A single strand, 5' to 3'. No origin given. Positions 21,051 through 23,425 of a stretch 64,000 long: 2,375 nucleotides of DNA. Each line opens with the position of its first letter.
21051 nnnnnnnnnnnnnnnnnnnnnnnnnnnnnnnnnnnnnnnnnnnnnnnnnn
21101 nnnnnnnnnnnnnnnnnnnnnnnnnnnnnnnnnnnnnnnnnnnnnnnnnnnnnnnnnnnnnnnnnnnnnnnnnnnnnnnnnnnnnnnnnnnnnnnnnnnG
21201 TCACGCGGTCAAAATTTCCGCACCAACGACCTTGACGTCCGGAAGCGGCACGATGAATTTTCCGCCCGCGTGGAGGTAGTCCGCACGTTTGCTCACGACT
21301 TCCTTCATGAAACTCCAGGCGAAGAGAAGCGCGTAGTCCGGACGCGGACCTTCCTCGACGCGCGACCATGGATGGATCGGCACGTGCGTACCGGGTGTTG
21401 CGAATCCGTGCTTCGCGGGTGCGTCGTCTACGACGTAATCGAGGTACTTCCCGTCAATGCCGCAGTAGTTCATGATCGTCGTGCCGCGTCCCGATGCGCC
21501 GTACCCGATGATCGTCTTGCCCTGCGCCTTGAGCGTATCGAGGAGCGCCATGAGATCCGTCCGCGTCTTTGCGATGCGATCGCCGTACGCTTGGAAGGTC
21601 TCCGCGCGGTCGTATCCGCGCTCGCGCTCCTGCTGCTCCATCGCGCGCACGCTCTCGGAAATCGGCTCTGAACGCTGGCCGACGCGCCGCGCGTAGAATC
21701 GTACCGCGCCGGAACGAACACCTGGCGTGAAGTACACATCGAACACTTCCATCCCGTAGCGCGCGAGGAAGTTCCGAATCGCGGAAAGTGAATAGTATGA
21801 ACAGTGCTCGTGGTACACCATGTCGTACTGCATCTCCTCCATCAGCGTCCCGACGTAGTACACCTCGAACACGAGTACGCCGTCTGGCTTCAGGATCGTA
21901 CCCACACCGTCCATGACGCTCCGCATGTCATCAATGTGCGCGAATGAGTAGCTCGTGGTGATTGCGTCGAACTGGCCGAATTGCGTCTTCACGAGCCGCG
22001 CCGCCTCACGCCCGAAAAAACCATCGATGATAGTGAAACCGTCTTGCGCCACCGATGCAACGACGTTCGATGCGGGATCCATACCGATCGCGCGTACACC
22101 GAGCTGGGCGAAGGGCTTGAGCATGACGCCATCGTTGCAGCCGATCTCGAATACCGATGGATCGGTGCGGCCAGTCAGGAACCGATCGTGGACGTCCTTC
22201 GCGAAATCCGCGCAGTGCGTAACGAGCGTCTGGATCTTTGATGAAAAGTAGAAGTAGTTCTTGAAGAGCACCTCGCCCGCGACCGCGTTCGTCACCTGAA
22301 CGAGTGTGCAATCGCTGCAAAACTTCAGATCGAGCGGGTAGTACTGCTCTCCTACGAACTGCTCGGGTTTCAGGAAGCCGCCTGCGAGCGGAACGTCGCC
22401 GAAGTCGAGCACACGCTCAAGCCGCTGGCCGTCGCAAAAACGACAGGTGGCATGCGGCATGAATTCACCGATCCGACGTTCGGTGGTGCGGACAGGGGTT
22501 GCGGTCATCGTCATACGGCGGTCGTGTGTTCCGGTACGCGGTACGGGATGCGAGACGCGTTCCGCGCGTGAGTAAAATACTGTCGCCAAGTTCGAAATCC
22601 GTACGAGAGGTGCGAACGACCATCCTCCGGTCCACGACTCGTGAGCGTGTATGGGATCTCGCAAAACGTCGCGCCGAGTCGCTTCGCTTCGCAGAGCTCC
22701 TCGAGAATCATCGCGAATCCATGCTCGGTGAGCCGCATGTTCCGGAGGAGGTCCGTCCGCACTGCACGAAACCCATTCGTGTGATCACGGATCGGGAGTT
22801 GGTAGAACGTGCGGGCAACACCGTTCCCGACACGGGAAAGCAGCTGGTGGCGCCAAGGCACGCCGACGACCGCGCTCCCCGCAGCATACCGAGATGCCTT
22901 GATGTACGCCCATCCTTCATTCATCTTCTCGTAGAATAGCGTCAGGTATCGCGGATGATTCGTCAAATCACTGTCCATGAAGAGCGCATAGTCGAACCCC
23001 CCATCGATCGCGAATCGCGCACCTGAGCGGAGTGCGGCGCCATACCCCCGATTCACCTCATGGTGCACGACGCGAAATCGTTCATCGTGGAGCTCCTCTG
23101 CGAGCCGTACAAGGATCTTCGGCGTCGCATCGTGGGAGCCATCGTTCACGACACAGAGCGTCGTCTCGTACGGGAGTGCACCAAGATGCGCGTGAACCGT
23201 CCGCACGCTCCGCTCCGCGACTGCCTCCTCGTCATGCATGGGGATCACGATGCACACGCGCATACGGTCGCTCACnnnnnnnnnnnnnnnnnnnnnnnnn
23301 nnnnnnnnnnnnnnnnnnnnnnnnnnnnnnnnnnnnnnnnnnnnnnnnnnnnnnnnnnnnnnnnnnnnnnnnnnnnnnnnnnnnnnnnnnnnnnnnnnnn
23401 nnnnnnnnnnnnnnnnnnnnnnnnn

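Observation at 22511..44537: Two paralogous GT2(DPM1-like) + GT-C(ArnT-like) modules in one locus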

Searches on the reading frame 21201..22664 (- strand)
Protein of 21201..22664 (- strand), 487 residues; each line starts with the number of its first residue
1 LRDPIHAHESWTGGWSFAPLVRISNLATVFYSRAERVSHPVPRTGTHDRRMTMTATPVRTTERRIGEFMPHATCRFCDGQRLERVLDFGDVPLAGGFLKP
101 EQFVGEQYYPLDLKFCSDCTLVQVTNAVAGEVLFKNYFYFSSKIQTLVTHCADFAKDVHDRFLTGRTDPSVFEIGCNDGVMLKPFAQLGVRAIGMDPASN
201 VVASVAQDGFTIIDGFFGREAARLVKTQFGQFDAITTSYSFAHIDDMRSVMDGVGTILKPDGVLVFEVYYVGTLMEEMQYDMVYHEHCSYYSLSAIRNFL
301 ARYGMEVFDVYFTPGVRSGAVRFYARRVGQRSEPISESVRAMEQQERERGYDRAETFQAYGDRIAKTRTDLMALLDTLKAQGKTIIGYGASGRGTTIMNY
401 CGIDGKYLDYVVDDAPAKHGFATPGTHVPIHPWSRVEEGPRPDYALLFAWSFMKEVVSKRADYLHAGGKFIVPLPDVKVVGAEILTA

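Call 6: search_protein_families(library=pfam, proteins=[window:21201-22664:-], max_evalue=0.001)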
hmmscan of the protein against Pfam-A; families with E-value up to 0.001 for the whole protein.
window:21201-22664:- (487 aa): 6 families
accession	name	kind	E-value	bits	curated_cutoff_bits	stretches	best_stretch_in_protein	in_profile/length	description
PF08484.17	Methyltransf_14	-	1e-49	168.9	23.5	1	318-475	4-160/160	C-methyltransferase C-terminal domain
PF13489.12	Methyltransf_23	-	3.9e-24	85.7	27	1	155-307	9-161/164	Methyltransferase domain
PF08421.16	Methyltransf_13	-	1.4e-18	67.2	31.3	1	74-134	1-62/62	Putative zinc binding domain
PF08242.18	Methyltransf_12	-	1.2e-10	42.5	30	1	173-264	2-98/98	Methyltransferase domain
PF08241.18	Methyltransf_11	-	4.1e-09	37.4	21.2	1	173-266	2-95/95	Methyltransferase domain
PF13649.12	Methyltransf_25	-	7.1e-07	30.3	27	1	171-262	1-97/97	Methyltransferase domain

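Call 59: search_protein_families(library=ncbifam, proteins=[window:21201-22514:-], max_evalue=0.00001)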
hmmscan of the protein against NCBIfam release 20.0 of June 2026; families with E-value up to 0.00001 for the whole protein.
window:21201-22514:- (437 aa): 2 families
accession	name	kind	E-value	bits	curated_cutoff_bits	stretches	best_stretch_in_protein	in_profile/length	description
TIGR01983.1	UbiG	equivalog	8.5e-08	31.8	102.95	1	118-216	50-151/228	bifunctional 2-polyprenyl-6-hydroxyphenol methylase/3-demethylubiquinol 3-O-methyltransferase UbiG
TIGR02072.1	BioC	equivalog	4.6e-06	26.6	184.95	1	117-256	34-172/244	malonyl-ACP O-methyltransferase BioC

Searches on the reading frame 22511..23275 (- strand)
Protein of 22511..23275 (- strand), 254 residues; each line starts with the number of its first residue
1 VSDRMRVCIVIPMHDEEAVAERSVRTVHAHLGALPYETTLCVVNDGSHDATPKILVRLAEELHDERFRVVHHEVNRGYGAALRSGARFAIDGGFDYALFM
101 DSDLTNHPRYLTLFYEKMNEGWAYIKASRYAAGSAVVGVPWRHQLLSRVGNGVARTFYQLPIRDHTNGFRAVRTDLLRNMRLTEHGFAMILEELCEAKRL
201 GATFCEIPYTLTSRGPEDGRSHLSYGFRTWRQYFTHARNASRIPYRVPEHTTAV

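Call 4: search_protein_families(library=pfam, proteins=[window:22511-23275:-], max_evalue=0.01)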
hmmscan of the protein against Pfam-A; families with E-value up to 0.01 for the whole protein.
window:22511-23275:- (254 aa): 2 families
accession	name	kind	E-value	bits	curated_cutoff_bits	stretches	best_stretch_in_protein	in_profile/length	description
PF00535.33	Glycos_transf_2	-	9.1e-24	84.7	23.3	1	8-178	1-165/168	Glycosyl transferase family 2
PF13641.12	Glyco_tranf_2_3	-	0.0007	20.1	27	1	7-129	3-123/230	Glycosyltransferase like family 2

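Call 5: search_protein_families(library=ncbifam, proteins=[window:22511-23275:-], max_evalue=0.01)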
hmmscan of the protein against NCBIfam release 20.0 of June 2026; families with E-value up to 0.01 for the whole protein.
window:22511-23275:- (254 aa): 17 families
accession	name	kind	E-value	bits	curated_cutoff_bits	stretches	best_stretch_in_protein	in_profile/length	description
NF047588.1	GlcsyltransPgfSStrep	equivalog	2.4e-13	50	500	1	5-137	1-129/308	glycosyltransferase PgfS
TIGR04182.1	glyco_TIGR04182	equivalog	9e-12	45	325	1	7-222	2-200/293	S-layer glycoprotein N-glycosyltransferase AglJ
TIGR03937.1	PgaC_IcaA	equivalog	2.7e-10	39.8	422.3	1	5-103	45-135/407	poly-beta-1,6-N-acetyl-D-glucosamine synthase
NF058614.1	PPMAGASynPpgS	equivalog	4.6e-10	39.3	370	1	7-191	2-176/226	polyprenyl-phospho-N-acetylgalactosaminyl synthase PpgS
TIGR03965.1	mycofact_glyco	equivalog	3.7e-09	36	280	1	5-117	74-178/467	mycofactocin biosynthesis glycosyltransferase MftF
NF007986.1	PRK10714.1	equivalog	3.1e-08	33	529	1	6-134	7-131/316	undecaprenyl-phosphate 4-deoxy-4-formamido-L-arabinose transferase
NF041391.1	DPhHxTase_Halo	equivalog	2.6e-07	29.8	375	1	23-185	9-158/213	dolichyl-phosphate hexose transferase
NF010496.0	PRK13915.1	equivalog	5.5e-07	28.9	262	1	4-109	30-133/307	glucosyl-3-phosphoglycerate synthase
TIGR03469.1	HpnB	hypoth_equivalog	8.7e-07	28.3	379.25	1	6-120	45-162/386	hopene-associated glycosyltransferase HpnB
NF047683.1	TeichurnBiosyTuaG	equivalog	1.4e-05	24.9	400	1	4-111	5-104/252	teichuronic acid biosynthesis protein TuaG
NF041865.1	EpsU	equivalog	0.00023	20.3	700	1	4-146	38-172/394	exopolysaccharide biosynthesis GT2 family glycosyltransferase EpsU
NF053846.1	glyco_with_XrtP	equivalog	0.00024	19.9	520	1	9-82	45-115/440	XrtP-associated glycosyltransferase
NF041875.1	EPS_EpsD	equivalog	0.00028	20.4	370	1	40-142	33-132/325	exopolysaccharide biosynthesis glycosyltransferase EpsD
NF007482.0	PRK10073.1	equivalog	0.00044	19.3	423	1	1-109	2-101/334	glycosyltransferase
TIGR04283.1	glyco_like_mftF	equivalog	0.00073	19.2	182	1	8-90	2-72/221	TIGR04283 family arsenosugar biosynthesis glycosyltransferase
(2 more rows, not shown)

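Call 21: search_solved_structures(query=window:22511-23275:-, max_evalue=0.001)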
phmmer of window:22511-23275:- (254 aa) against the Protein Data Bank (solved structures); distinct sequences matched with E-value up to 0.001: 7.
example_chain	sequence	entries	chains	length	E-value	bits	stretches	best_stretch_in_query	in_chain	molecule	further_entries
5mlz_A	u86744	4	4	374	1.2e-12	51.4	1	4-216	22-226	Dolichol monophosphate mannose synthase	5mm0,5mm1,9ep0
5ekp_C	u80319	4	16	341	1.6e-06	31.4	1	5-174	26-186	Uncharacterized glycosyltransferase sll0501 | Glycosyltransferase sll0501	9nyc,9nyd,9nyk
9nye_A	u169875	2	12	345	1.6e-06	31.3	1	5-174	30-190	Glycosyltransferase sll0501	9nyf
5eke_A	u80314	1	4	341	1.7e-06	31.3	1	5-174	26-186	Uncharacterized glycosyltransferase sll0501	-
9bhc_C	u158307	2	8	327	2.4e-06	30.7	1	6-127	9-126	Undecaprenyl-phosphate 4-deoxy-4-formamido-L-arabinose transferase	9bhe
8vxh_A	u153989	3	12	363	3e-06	30.4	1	6-127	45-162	Undecaprenyl-phosphate 4-deoxy-4-formamido-L-arabinose transferase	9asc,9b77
9hwj_A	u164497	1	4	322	7.3e-06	29.2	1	6-127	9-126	Undecaprenyl-phosphate 4-deoxy-4-formamido-L-arabinose transferase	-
